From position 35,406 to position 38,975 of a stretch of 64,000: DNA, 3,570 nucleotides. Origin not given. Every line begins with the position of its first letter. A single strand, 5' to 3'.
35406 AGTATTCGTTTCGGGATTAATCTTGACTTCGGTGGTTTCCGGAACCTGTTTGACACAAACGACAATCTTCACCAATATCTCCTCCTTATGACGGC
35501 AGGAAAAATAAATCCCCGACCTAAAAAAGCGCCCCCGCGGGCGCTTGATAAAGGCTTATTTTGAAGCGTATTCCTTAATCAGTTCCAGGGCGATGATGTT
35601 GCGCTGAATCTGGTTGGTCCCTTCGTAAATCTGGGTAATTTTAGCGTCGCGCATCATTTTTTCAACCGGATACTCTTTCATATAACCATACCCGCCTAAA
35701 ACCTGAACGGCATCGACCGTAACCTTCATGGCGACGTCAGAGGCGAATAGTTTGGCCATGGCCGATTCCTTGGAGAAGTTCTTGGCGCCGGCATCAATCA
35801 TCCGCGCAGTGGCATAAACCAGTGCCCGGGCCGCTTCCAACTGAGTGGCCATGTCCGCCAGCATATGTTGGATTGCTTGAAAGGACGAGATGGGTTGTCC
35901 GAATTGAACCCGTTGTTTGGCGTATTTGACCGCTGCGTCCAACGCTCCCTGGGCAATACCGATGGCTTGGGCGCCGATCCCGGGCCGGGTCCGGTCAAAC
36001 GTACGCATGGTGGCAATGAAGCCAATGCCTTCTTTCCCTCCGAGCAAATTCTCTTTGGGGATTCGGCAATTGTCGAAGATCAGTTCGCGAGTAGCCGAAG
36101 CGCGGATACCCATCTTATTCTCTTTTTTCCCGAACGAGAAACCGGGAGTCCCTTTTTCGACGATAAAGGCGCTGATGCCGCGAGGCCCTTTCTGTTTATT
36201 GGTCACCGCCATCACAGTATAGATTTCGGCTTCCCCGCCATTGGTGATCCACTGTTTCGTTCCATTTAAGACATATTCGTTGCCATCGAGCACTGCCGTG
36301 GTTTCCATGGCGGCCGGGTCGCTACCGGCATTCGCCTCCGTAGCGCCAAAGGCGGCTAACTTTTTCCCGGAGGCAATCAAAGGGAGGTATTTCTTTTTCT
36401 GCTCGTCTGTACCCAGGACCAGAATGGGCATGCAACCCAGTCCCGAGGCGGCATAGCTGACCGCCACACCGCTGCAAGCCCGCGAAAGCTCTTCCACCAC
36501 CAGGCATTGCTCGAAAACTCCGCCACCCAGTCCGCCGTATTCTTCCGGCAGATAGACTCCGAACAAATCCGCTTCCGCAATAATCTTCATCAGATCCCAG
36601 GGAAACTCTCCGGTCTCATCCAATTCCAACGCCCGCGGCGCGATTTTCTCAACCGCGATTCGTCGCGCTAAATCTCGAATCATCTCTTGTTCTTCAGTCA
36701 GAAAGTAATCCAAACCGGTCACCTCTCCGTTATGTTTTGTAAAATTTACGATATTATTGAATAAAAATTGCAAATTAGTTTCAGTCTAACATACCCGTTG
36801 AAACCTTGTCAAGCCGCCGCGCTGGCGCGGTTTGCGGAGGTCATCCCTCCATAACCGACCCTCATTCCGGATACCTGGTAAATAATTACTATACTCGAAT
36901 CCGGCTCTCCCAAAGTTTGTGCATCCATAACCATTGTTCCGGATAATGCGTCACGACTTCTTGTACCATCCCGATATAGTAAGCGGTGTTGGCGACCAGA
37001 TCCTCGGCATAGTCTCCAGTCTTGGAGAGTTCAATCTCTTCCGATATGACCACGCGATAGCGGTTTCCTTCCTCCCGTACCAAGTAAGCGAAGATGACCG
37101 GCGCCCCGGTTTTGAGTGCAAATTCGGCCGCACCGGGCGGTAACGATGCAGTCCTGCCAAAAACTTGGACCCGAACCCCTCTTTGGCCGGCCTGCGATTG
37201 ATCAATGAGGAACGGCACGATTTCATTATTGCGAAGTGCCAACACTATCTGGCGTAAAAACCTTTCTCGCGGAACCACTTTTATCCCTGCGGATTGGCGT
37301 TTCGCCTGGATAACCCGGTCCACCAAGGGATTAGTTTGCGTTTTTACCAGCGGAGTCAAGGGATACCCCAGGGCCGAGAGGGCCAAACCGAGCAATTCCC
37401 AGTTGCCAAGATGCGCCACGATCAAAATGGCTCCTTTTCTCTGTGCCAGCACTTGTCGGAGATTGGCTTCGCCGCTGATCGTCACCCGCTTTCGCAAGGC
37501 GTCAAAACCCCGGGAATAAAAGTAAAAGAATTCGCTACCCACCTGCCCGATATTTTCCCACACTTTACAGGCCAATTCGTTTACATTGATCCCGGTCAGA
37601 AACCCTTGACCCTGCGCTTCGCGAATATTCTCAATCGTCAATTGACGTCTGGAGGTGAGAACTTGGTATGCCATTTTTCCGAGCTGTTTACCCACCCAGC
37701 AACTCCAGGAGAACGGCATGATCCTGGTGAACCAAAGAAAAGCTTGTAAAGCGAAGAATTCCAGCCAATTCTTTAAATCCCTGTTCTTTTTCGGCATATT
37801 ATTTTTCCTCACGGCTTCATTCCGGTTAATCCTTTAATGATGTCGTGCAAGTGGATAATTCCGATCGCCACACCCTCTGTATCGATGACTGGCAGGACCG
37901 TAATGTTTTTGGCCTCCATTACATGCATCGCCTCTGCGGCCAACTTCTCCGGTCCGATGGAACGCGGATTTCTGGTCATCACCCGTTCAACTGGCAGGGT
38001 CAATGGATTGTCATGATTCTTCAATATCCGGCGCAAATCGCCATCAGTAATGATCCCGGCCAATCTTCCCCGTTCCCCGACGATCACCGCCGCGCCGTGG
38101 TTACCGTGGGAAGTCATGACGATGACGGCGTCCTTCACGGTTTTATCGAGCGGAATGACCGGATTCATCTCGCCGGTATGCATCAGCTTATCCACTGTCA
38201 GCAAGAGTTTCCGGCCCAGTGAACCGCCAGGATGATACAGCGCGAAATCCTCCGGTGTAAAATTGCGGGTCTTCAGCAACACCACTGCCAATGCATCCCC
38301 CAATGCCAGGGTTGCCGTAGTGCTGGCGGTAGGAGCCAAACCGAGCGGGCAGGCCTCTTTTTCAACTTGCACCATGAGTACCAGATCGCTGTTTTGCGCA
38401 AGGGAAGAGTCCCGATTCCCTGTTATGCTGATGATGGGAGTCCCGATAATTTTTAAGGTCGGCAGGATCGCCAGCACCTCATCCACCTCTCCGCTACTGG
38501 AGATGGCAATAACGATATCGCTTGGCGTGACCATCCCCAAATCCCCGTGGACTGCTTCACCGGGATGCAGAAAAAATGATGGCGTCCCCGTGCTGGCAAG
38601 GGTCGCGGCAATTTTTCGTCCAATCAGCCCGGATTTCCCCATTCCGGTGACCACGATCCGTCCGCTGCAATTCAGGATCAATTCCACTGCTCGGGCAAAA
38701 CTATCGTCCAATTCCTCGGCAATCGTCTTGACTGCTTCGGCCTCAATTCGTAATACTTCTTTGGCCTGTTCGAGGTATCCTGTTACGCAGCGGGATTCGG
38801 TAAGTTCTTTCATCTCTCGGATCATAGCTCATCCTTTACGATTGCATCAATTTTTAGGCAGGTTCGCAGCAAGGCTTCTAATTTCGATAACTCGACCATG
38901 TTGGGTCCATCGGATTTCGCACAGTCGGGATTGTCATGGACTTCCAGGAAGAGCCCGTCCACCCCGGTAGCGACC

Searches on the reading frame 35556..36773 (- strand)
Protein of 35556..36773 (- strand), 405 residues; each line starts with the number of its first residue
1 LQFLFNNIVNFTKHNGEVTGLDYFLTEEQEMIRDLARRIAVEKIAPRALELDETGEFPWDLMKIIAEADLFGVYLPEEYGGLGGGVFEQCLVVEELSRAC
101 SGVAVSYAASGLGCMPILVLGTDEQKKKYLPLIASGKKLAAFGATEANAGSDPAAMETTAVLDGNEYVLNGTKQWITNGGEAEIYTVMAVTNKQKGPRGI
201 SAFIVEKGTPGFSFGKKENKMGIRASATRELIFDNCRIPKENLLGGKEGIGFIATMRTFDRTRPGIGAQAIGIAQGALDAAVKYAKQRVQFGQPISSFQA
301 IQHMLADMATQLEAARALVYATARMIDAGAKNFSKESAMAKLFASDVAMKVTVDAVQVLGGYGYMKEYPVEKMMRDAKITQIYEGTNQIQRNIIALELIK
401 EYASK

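Call 12: search_protein_families(library=pfam, proteins=[window:35556-36773:-])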
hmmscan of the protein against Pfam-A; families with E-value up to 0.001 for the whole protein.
window:35556-36773:- (405 aa): 5 families
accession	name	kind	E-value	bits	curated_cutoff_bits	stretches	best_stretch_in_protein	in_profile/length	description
PF00441.29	Acyl-CoA_dh_1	-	4.7e-54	183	22.4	1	251-396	3-147/150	Acyl-CoA dehydrogenase, C-terminal domain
PF02771.21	Acyl-CoA_dh_N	-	9.2e-39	132.8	22.9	1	26-137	1-113/113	Acyl-CoA dehydrogenase, N-terminal domain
PF02770.24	Acyl-CoA_dh_M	-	4.5e-30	104.1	33.3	1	141-236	1-97/97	Acyl-CoA dehydrogenase, middle domain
PF08028.16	Acyl-CoA_dh_2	-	3.5e-28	99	22.7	1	265-387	2-133/134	Acyl-CoA dehydrogenase, C-terminal domain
PF22924.1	ACOX_C_alpha1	-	2.9e-06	27.6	27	1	282-389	49-159/169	Acyl-CoA oxidase, C-alpha1 domain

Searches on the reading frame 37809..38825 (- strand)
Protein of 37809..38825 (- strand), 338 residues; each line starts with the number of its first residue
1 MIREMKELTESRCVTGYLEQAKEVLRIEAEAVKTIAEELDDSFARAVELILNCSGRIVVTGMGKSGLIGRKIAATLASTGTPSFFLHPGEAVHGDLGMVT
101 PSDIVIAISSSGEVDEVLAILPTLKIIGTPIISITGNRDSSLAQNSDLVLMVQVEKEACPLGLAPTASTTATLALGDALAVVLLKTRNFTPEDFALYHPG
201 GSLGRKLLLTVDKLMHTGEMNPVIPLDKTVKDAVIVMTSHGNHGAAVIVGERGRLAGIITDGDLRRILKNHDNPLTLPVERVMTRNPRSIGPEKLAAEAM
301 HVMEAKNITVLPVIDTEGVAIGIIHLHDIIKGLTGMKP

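Call 71: search_protein_families(library=pfam, proteins=[window:37809-38825:-])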
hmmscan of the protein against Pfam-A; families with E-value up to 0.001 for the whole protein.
window:37809-38825:- (338 aa): 2 families
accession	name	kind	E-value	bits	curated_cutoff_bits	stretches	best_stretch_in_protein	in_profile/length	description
PF01380.27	SIS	-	2.3e-31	108.8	25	1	51-181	2-130/131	SIS domain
PF00571.33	CBS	-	2.6e-20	72.9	24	2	279-333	1-55/57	CBS domain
